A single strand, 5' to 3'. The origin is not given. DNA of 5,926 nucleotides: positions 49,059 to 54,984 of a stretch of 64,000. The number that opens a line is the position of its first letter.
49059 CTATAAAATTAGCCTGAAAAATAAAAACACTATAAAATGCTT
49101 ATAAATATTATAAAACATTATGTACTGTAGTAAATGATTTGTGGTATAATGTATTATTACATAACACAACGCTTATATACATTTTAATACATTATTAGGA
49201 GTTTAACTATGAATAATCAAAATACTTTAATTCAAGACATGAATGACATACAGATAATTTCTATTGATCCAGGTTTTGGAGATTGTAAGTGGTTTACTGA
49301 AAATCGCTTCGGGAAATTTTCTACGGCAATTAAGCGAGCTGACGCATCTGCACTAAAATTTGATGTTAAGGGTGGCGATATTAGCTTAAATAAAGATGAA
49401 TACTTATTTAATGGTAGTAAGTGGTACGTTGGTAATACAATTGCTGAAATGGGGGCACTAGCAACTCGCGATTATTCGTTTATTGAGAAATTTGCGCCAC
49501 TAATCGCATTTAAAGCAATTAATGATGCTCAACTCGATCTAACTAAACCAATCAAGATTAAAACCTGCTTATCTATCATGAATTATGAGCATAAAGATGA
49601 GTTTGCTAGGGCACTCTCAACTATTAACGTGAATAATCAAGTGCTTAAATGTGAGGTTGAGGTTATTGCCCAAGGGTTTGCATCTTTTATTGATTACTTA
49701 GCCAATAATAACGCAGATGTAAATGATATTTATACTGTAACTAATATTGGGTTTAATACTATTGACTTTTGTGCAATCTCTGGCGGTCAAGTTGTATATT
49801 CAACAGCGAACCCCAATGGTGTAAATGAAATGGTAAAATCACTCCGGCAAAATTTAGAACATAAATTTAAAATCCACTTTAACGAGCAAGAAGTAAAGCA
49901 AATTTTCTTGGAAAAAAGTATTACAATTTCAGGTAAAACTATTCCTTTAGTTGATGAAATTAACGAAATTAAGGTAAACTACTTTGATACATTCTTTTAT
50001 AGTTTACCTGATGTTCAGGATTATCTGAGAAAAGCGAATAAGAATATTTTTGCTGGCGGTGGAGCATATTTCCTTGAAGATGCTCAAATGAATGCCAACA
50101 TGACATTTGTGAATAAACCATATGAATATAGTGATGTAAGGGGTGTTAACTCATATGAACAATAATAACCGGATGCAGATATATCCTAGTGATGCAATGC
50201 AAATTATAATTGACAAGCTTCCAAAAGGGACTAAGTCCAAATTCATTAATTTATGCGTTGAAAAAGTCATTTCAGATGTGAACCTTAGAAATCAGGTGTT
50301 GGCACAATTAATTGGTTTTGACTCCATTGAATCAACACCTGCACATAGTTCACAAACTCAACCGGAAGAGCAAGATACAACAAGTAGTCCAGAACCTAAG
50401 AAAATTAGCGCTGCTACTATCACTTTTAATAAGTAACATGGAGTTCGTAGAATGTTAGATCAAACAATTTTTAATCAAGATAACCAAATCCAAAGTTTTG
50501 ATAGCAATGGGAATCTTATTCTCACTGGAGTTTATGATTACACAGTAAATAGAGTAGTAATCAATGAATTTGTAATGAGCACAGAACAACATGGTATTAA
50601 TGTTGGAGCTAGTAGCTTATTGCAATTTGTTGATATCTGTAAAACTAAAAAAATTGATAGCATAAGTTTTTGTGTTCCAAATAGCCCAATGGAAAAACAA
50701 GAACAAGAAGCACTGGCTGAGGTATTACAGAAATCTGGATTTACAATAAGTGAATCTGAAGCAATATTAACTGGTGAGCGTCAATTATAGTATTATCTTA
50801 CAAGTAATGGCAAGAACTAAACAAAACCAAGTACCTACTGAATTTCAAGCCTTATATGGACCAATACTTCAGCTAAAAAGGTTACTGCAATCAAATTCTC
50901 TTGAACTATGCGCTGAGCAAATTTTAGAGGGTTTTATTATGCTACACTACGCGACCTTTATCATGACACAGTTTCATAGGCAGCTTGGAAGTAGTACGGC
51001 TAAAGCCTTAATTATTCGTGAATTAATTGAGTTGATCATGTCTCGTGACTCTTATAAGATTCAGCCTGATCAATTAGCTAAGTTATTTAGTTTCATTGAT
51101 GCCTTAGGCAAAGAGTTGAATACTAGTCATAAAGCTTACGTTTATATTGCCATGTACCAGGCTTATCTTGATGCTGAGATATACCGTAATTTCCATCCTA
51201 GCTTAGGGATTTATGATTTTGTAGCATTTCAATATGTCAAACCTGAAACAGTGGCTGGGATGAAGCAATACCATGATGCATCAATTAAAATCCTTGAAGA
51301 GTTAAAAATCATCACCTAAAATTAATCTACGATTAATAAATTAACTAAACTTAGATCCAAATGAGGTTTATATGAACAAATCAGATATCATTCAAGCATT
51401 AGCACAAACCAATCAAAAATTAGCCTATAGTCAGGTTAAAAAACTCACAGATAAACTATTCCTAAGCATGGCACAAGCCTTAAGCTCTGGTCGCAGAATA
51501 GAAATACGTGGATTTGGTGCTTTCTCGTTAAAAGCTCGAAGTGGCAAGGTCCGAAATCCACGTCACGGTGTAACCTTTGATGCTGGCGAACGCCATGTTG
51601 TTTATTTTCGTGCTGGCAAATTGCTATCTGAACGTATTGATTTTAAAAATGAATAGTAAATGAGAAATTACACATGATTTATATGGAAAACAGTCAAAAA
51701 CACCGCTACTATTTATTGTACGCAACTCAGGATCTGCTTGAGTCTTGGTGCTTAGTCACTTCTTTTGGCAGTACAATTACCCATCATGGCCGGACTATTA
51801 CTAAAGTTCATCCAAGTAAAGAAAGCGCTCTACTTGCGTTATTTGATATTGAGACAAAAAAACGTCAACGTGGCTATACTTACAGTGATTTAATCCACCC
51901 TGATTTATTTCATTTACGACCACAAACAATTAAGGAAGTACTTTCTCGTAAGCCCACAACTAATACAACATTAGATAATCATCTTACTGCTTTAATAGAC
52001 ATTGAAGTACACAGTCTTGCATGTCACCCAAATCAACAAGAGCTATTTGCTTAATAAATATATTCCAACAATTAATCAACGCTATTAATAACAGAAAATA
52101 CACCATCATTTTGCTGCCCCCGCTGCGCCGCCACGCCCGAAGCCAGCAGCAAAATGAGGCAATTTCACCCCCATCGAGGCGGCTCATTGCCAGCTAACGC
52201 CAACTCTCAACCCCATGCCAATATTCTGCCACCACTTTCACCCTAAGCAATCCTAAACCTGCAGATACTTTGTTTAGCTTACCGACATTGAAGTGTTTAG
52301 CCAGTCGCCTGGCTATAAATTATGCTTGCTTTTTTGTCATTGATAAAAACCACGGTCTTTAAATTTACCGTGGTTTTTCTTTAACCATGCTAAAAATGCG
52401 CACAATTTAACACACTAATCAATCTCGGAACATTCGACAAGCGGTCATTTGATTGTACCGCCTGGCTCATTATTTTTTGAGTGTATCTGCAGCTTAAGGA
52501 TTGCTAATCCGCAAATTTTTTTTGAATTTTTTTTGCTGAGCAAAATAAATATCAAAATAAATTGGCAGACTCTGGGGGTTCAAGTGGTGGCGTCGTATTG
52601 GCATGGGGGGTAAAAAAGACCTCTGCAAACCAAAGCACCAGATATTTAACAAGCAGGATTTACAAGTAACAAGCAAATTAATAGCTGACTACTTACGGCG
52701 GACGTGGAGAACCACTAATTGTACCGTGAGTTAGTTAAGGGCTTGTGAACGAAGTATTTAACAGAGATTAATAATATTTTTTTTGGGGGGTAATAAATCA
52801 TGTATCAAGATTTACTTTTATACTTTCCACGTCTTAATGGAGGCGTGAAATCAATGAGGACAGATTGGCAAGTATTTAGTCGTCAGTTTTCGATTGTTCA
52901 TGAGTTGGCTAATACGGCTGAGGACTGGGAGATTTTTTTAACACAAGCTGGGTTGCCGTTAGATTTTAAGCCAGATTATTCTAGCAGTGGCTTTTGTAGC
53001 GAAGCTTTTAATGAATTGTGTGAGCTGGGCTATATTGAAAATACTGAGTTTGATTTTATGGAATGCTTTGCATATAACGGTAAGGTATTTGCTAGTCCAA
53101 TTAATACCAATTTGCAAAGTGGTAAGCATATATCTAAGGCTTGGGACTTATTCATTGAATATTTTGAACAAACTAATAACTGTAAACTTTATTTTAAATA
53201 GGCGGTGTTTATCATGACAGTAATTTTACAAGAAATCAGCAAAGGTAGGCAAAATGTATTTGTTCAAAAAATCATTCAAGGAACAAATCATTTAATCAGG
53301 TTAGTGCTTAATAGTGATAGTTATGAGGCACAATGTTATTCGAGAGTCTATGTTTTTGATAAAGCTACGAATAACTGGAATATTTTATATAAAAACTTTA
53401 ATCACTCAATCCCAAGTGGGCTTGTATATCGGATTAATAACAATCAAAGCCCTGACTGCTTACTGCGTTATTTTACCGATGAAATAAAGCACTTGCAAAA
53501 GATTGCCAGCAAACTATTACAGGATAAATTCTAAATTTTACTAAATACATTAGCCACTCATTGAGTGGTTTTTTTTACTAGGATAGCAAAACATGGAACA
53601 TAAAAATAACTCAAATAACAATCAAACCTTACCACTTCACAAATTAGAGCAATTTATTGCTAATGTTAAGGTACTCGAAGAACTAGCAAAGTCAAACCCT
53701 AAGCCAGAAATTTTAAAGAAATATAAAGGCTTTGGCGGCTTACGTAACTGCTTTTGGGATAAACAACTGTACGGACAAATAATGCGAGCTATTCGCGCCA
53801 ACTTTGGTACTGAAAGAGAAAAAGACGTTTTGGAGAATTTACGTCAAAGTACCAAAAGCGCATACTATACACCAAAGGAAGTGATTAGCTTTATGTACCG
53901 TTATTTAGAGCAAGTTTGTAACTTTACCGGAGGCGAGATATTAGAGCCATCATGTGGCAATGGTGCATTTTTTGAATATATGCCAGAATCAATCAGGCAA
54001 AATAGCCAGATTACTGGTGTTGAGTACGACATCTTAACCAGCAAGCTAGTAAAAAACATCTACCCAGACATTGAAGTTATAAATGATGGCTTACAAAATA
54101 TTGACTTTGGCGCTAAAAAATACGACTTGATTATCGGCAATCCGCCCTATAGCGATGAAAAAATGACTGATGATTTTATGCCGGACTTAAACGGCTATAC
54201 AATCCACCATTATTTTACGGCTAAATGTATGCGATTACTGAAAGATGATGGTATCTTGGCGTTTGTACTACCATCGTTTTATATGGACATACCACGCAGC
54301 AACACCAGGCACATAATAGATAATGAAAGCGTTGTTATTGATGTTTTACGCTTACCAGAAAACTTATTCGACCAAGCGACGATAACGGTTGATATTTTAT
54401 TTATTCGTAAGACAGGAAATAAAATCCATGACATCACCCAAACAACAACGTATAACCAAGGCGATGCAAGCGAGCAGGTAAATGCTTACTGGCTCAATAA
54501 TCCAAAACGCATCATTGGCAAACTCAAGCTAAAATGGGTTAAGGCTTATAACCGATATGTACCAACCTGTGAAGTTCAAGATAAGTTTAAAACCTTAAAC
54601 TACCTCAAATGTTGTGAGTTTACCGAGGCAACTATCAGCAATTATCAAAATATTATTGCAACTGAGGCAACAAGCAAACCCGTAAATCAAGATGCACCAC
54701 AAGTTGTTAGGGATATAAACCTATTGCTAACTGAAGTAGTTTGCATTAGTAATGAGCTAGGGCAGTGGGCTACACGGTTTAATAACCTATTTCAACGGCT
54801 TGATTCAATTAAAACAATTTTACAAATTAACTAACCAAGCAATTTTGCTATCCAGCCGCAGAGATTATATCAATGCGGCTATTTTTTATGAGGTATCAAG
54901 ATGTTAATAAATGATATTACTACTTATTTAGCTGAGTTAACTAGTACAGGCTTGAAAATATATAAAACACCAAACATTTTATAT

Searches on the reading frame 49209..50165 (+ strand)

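Call 73: search_protein_families(library=pfam, proteins=[window:49209-50165:+], max_evalue=0.001)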
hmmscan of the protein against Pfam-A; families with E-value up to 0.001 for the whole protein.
window:49209-50165:+ (318 aa): 2 families
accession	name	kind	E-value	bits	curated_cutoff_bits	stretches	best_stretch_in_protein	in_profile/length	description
PF21522.3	MreB-like_C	-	1.1e-08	36.1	27.8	1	177-291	1-119/123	Archaeal actin homologue MreB-like, C-terminal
PF17989.7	ALP_N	-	3e-07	31.2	26.3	1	19-156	2-146/148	Actin like proteins N terminal domain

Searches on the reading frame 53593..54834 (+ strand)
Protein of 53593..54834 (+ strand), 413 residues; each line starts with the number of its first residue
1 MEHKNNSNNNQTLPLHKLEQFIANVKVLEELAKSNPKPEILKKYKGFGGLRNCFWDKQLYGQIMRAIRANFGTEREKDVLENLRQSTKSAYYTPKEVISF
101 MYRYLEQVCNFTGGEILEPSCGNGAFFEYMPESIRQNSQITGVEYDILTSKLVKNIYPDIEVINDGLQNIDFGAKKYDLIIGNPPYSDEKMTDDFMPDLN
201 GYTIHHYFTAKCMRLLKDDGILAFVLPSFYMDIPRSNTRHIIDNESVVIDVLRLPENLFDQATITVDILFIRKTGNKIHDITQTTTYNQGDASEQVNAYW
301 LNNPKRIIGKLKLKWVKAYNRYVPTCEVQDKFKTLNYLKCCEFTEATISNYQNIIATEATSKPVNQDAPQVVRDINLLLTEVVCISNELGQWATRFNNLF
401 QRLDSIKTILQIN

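Call 24: search_protein_families(library=pfam, proteins=[window:53593-54834:+], max_evalue=0.001)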
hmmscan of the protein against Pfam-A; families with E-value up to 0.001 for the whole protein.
window:53593-54834:+ (413 aa): 2 families
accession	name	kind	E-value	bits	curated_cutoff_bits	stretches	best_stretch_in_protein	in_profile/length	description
PF02384.22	N6_Mtase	-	3.2e-17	63.3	20.4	1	86-284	21-241/311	N-6 DNA Methylase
PF07669.17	Eco57I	-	1.3e-11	45.3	25.3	1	153-243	49-155/171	Eco57I restriction-modification methylase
